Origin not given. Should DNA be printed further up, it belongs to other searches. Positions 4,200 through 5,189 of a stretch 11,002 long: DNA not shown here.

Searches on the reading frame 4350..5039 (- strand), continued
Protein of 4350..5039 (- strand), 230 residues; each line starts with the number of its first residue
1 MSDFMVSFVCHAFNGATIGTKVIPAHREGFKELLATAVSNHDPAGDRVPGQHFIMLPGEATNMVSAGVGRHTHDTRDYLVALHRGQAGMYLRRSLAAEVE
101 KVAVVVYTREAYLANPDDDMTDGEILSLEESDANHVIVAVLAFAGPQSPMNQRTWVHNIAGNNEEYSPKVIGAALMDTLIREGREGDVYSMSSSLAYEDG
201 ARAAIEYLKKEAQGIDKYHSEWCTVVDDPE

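Call 33: search_solved_structures(query=A2, max_evalue=10, show_alignments=3)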
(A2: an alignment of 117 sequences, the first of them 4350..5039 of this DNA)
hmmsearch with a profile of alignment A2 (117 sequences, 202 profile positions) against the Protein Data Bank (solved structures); distinct sequences matched with E-value up to 10: 8.
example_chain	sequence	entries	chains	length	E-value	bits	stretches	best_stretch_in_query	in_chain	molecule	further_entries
4rzp_A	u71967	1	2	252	1.8e-05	27.7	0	133-172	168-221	Engineered Protein OR366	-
4rv1_A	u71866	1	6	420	0.00012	25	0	139-181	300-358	Engineered Protein OR497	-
4hxt_A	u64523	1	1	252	0.0053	19.6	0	130-183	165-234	De Novo Protein OR329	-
4d49_A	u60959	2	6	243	0.31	13.8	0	126-186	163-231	ARMADILLO REPEAT PROTEIN ARM00027 | YIII(Dq.V1)4CPAF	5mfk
7lbe_C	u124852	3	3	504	0.47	13.3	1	92-141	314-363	Envelope glycoprotein O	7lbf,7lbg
4d4e_A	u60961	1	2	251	1.1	12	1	127-186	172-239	ARMADILLO REPEAT PROTEIN ARM00016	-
5mfi_A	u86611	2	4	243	1.2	12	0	126-171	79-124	YIII(Dq.V2)4CqI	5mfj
5mfb_A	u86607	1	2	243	7.8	9.3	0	126-172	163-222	YIII(Dq)4CqI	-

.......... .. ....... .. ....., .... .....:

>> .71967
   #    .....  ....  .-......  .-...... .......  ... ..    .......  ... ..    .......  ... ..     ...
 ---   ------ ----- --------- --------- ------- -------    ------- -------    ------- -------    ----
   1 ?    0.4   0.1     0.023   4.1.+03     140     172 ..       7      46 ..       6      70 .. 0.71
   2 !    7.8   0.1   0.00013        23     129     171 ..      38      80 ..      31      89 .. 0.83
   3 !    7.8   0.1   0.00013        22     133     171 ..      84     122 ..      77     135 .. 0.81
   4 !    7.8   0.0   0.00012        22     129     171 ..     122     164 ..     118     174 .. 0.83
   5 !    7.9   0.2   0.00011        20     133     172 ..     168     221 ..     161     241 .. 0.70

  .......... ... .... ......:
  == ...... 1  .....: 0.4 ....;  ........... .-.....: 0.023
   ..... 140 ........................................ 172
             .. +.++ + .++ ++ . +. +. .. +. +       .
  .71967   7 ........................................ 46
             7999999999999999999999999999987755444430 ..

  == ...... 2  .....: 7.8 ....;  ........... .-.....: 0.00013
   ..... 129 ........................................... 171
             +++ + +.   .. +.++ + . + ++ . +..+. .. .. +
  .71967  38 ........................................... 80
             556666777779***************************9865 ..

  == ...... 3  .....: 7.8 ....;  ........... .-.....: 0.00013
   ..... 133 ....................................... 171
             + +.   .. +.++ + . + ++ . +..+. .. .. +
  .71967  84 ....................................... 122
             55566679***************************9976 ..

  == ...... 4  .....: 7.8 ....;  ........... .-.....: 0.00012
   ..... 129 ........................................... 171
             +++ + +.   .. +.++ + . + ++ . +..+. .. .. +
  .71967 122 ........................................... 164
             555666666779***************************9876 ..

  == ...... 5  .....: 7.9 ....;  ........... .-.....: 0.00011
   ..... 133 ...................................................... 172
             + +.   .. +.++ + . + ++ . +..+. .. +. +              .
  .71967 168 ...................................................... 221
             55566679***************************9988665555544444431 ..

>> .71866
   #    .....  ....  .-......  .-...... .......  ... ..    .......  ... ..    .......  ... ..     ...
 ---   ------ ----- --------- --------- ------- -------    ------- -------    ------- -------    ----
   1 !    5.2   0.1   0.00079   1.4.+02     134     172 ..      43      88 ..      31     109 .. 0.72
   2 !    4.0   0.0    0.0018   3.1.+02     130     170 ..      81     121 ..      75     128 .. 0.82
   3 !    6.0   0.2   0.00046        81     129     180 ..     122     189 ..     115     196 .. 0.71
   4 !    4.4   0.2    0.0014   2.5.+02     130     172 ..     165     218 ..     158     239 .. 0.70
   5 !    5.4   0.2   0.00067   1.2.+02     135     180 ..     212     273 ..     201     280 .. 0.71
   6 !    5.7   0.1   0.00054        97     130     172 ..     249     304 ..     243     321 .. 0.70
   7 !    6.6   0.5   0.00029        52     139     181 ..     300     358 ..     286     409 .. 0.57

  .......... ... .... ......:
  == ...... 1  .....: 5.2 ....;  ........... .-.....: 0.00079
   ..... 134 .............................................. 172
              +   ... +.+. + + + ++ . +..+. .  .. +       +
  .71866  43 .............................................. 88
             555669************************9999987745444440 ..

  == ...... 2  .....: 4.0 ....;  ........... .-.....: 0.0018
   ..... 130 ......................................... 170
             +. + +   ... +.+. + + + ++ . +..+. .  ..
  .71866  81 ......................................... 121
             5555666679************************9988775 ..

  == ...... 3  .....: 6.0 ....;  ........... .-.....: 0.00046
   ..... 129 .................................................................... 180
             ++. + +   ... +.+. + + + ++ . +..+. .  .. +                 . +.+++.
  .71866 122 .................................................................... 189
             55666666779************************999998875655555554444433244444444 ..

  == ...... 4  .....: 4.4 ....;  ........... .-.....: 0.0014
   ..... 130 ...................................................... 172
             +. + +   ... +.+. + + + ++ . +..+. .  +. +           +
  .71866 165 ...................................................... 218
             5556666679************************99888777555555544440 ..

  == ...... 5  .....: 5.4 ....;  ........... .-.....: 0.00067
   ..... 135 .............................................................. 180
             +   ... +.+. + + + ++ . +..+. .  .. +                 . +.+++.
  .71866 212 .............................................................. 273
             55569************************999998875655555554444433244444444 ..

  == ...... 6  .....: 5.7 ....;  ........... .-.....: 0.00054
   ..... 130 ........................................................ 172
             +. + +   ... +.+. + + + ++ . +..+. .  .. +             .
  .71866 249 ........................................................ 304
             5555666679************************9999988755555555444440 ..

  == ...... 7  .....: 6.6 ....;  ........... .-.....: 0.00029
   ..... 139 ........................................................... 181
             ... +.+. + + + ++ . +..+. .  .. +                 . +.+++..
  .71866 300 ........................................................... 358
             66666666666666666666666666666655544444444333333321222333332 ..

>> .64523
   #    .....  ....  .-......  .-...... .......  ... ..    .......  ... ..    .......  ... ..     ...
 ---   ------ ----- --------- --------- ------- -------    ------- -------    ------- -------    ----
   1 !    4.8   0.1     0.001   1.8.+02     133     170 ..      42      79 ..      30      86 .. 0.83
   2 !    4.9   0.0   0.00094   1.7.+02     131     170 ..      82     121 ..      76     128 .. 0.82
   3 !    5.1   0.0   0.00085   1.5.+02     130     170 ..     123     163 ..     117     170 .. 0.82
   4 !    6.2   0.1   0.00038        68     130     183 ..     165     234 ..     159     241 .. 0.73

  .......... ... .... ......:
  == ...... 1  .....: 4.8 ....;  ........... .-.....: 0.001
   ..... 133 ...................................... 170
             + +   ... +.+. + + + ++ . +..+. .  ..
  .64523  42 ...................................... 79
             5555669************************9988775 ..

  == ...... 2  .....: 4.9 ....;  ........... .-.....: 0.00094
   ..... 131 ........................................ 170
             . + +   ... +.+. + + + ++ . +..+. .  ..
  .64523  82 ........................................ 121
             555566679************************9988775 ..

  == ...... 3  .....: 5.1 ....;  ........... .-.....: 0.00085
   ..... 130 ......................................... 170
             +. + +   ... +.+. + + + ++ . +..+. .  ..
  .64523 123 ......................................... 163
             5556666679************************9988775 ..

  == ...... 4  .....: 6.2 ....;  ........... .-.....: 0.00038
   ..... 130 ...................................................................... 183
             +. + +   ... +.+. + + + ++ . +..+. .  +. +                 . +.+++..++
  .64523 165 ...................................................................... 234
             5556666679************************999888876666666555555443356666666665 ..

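Call 34: search_protein_families(library=pfam, alignment_id=A2, max_evalue=1)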
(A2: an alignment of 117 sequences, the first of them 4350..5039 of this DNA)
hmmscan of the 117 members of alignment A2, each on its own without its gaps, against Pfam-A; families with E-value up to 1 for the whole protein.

A. member 1, window:4350-5039:- (230 aa): 0 families

B. families by the number of members that match (of 117 scanned): 35 families (the first 25 are shown)
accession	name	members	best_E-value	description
PF23428.2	DUF7115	2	0.029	Domain of unknown function (DUF7115)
PF21790.3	OGG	1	0.0012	Putative 8-oxoguanine DNA glycosylase OGG-like protein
PF13327.11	T3SS_LEE_assoc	1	0.0093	Type III secretion system subunit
PF23437.1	DUF7122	1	0.016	Family of unknown function (DUF7122)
PF03711.20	OKR_DC_1_C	1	0.031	Orn/Lys/Arg decarboxylase, C-terminal domain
PF05339.17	DUF739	1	0.038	Protein of unknown function (DUF739)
PF17732.6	DUF5571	1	0.042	Family of unknown function (DUF5571)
PF18816.7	Importin_rep_5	1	0.047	Importin repeat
PF02670.22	DXP_reductoisom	1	0.047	1-deoxy-D-xylulose 5-phosphate reductoisomerase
PF19123.5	DUF5807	1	0.05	Family of unknown function (DUF5807)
PF20463.3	PDH_C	1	0.055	Prephenate dehydrogenase, dimerization domain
PF17794.6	Vault_2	1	0.07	Major Vault Protein repeat domain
PF09373.15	PMBR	1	0.08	Pseudomurein-binding repeat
PF02311.25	AraC_binding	1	0.088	AraC-like ligand binding domain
PF22743.2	PspAA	1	0.096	PspA-Associated protein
PF11539.13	DUF3228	1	0.097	Protein of unknown function (DUF3228)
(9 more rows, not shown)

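Call 37: find_related_loci(query=A1, collection=viral_contigs, flank=8000)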
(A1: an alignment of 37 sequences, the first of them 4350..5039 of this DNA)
Query A1 (230 aa) in viral_contigs; peptide patterns used: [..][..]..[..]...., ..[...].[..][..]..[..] (x = any residue, [..] = any of these).
80 stretches matched a pattern; 19 encode a relative of the query (tblastn E <= 1e-3); 19 distinct loci.
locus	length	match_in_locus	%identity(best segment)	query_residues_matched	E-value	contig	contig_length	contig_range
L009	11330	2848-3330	49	1-165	3e-40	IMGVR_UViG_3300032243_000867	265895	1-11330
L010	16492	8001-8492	45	1-165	2e-39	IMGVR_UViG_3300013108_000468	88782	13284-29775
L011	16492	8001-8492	45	1-165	2e-39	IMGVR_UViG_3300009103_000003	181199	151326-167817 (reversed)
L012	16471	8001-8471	47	4-165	1e-38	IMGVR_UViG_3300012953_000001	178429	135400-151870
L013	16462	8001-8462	44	4-166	3e-38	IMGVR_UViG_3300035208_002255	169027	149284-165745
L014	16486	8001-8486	44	1-165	1e-37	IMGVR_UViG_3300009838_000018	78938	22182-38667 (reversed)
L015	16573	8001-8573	38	4-229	3e-37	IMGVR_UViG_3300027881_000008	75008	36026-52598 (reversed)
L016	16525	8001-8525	36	17-227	1e-36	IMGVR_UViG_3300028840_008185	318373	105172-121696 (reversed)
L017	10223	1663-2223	38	9-227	8e-34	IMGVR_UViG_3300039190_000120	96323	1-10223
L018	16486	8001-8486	44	1-165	1e-37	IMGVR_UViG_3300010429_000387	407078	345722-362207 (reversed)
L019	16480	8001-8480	43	4-165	2e-31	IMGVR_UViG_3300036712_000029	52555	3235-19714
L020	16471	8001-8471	44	6-165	5e-31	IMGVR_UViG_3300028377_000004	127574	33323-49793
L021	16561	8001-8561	35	9-227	2e-30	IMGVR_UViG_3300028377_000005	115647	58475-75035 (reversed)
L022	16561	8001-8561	34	3-227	3e-30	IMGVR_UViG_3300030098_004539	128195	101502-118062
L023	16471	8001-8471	40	4-165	4e-31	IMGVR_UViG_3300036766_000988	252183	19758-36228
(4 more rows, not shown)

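Call 40: search_protein_families(library=pfam, proteins=[P0087, P0095], max_evalue=0.01)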
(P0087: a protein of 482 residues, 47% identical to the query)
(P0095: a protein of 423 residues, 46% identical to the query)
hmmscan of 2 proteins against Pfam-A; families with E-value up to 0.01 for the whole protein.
P0087 (482 aa): 0 families

P0095 (423 aa): 0 families

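Call 41: find_encoding_contigs(protein=P0013, flank=6000, max_places=3)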
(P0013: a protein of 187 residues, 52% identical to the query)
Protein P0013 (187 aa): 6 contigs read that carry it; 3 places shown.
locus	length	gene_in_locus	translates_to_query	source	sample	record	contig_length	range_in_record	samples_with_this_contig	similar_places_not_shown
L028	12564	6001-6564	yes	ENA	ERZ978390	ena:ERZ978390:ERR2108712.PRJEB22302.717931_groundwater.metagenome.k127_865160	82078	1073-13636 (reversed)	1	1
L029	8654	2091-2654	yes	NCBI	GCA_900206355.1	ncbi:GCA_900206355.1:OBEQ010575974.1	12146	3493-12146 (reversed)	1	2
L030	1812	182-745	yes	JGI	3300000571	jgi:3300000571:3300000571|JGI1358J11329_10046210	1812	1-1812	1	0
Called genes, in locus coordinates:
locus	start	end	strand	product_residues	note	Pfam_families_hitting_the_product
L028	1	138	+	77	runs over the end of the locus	PF01176:eIF-1a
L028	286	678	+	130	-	PF00416:Ribosomal_S13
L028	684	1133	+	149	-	PF00411:Ribosomal_S11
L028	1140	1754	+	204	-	PF00163:Ribosomal_S4, PF01479:S4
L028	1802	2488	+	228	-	PF01193:RNA_pol_L, PF13656:RNA_pol_L_2 (faint), PF01000:RNA_pol_A_bac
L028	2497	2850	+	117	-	PF01196:Ribosomal_L17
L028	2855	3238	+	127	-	PF00572:Ribosomal_L13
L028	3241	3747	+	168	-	PF00380:Ribosomal_S9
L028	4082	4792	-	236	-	-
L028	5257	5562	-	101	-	-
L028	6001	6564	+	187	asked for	-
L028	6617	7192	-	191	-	-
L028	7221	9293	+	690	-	-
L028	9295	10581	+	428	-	-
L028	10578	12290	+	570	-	-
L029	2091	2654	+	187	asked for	-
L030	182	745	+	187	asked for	-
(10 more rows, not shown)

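Call 42: find_encoding_contigs(protein=P0014, flank=6000, max_places=3)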
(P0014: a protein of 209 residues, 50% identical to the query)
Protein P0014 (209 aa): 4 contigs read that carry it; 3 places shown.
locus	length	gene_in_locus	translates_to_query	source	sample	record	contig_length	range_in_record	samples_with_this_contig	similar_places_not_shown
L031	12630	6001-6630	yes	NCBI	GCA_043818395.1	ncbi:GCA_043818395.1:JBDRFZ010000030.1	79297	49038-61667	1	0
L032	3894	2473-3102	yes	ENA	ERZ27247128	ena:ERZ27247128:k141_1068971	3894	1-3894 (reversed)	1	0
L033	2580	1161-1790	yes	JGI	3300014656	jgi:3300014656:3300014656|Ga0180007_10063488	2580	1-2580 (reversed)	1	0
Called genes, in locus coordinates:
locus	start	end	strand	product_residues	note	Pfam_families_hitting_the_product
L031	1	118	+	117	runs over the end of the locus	-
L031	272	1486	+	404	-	PF20030:bpMoxR, PF07728:AAA_5, PF17868:AAA_lid_8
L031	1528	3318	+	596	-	PF05762:VWA_CoxE, PF13519:VWA_2 (weak)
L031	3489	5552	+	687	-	-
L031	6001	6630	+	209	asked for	-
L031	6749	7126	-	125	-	PF18982:JetA (faint)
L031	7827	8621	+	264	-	PF13399:LytR_C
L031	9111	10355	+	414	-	PF27218:MJ0043_C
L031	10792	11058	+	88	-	PF00076:RRM_1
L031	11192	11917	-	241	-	-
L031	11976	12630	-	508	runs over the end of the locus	PF01743:PolyA_pol, PF12627:PolyA_pol_RNAbd, PF01966:HD (weak)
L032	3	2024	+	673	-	?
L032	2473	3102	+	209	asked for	-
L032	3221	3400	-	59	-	-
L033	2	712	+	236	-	?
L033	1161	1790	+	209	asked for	-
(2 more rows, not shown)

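Call 45: fold_search(model_id=the predicted structure, library=viral)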
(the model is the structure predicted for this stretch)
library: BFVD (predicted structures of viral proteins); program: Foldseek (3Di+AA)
matches with E <= 10: 188; with E <= 0.001: 0
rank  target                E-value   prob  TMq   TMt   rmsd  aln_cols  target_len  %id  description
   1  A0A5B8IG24            2.8e-02  0.51  0.33  0.28   9.8       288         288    8  Uncharacterized protein [Mimiviridae sp. ChoanoV1]
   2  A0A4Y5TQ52            8.4e-02  0.08  0.15  0.08  21.6       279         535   11  (no name in the UniProt tables at hand)
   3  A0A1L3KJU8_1          1.4e-01  0.15  0.18  0.05  16.7       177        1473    8  (no name in the UniProt tables at hand)
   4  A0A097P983            2.0e-01  0.09  0.13  0.11  26.3       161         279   12  Bro-4 [Sucra jujuba nucleopolyhedrovirus]
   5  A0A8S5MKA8            2.7e-01  0.03  0.11  0.12  18.7       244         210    9  Polypeptide deformylase [Siphoviridae sp. ctrpg19]
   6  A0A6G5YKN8            3.5e-01  0.08  0.14  0.10  21.8       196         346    8  (no name in the UniProt tables at hand)
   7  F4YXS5                3.7e-01  0.05  0.10  0.11  23.3       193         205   12  Uncharacterized protein [Roseobacter phage RDJL Phi 1]
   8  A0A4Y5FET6            4.7e-01  0.06  0.12  0.14  18.0       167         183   11  Uncharacterized protein [Lactobacillus phage 3-521]
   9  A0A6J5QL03            6.4e-01  0.03  0.13  0.06  24.4       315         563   11  Bacteriophage lambda, Bet [uncultured Caudovirales phage]
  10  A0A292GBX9            6.4e-01  0.02  0.11  0.13  21.4       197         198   12  (no name in the UniProt tables at hand)
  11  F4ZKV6                7.7e-01  0.04  0.14  0.16  16.8       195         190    8  Uncharacterized protein [Clostera anachoreta granulovirus]
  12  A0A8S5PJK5            8.7e-01  0.06  0.10  0.24  14.4       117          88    9  Uncharacterized protein [Siphoviridae sp. ctL0q1]
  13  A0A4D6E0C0            8.7e-01  0.06  0.14  0.21  17.2       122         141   11  (no name in the UniProt tables at hand)
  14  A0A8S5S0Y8            9.2e-01  0.02  0.10  0.11  21.2       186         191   12  Uncharacterized protein [Podoviridae sp. ct8Lf7]
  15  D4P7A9                9.8e-01  0.04  0.15  0.12  17.8       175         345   11  (no name in the UniProt tables at hand)
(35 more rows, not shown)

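Call 46: search_dna_similar(query=window:4350-5039:-, collection=phages, mode=protein, max_rows=30)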
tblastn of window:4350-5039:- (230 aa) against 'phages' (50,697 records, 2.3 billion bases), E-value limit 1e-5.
No match.

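Call 47: find_homologous_proteins(query=A2, max_evalue=0.01)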
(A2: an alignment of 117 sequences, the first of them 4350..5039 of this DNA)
Query A2 (117 sequences) (230 aa, profile of the alignment): 152 proteins with E <= 0.01 among 8000 candidates; the best 120 are listed.
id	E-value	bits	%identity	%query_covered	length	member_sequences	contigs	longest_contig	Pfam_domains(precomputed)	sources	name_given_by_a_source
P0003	1.0e-81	291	55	70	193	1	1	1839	-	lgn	-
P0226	1.2e-81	291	41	99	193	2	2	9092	-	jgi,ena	-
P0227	6.3e-81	289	38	97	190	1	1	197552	-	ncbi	ncbi:hypothetical protein ACFL2U_00795 [Patescibacteria group bacterium]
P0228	1.2e-80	288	42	72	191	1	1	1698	-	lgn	-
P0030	5.9e-80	286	50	71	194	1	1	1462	-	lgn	-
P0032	1.3e-79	285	39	99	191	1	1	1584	-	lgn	-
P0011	1.8e-79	284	41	97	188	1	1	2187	-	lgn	-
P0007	2.5e-79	284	52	69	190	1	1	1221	-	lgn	-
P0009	1.5e-78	281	50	71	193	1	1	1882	-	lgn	-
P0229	1.6e-78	281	40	95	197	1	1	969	-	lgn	-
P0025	3.0e-78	280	44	81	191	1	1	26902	-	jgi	jgi:hypothetical protein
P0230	4.1e-78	280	48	68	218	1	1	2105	-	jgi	-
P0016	5.3e-78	279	53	70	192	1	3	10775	-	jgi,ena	-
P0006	5.7e-78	279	42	97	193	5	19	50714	-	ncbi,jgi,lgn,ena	jgi:hypothetical protein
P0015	9.8e-78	278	52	69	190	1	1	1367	-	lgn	-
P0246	1.2e-74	268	43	81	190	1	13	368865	-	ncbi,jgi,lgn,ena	-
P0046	4.1e-71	257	45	72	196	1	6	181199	-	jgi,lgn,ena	-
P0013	2.5e-70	254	52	68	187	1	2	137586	-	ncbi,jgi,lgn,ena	-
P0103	2.3e-67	245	37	99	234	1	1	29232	-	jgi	-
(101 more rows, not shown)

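Call 49: find_encoding_contigs(protein=P0046, flank=10000, max_places=2)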
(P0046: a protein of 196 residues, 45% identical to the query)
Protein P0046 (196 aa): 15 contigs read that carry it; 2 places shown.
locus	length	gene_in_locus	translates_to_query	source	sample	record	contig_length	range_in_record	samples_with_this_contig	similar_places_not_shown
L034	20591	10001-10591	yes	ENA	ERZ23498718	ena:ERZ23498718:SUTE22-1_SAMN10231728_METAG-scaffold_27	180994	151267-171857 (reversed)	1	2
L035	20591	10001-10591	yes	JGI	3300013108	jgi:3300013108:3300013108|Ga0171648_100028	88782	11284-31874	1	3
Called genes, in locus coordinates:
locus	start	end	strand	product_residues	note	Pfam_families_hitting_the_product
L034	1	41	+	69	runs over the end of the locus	-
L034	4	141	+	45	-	-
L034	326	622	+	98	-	-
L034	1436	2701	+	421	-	PF13519:VWA_2 (weak), PF25045:vWA_Ro60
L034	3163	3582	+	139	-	-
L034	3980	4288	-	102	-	-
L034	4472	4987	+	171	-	-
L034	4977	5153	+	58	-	-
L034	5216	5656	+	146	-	-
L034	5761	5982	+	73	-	-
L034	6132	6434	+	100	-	-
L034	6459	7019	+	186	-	-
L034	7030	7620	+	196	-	-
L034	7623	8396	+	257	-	PF00149:Metallophos, PF12850:Metallophos_2 (weak)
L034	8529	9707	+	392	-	PF11617:Cu-binding_MopE (faint), PF00092:VWA, PF13519:VWA_2 (weak)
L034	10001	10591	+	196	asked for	-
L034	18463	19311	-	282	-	PF01471:PG_binding_1 (weak), PF01510:Amidase_2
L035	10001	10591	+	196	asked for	-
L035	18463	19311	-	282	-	PF01471:PG_binding_1 (weak), PF01510:Amidase_2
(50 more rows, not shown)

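Call 50: find_encoding_contigs(protein=P0246, flank=10000, max_places=2)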
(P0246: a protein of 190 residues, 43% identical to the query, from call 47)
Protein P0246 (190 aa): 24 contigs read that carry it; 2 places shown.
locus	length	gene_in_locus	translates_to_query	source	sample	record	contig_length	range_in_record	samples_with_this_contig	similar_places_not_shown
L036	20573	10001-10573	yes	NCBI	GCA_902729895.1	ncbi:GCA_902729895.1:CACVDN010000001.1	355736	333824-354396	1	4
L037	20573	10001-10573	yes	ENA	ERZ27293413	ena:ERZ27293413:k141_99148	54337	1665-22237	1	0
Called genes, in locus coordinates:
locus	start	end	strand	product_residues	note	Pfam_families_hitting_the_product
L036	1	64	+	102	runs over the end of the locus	-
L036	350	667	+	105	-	-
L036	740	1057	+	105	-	-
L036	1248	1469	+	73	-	-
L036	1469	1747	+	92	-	-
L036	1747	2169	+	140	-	-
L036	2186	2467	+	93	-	-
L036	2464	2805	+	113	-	-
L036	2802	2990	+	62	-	-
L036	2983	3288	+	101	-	-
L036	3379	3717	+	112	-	-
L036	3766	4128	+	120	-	-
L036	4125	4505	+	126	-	-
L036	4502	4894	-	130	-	-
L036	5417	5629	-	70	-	-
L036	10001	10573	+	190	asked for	-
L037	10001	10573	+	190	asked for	-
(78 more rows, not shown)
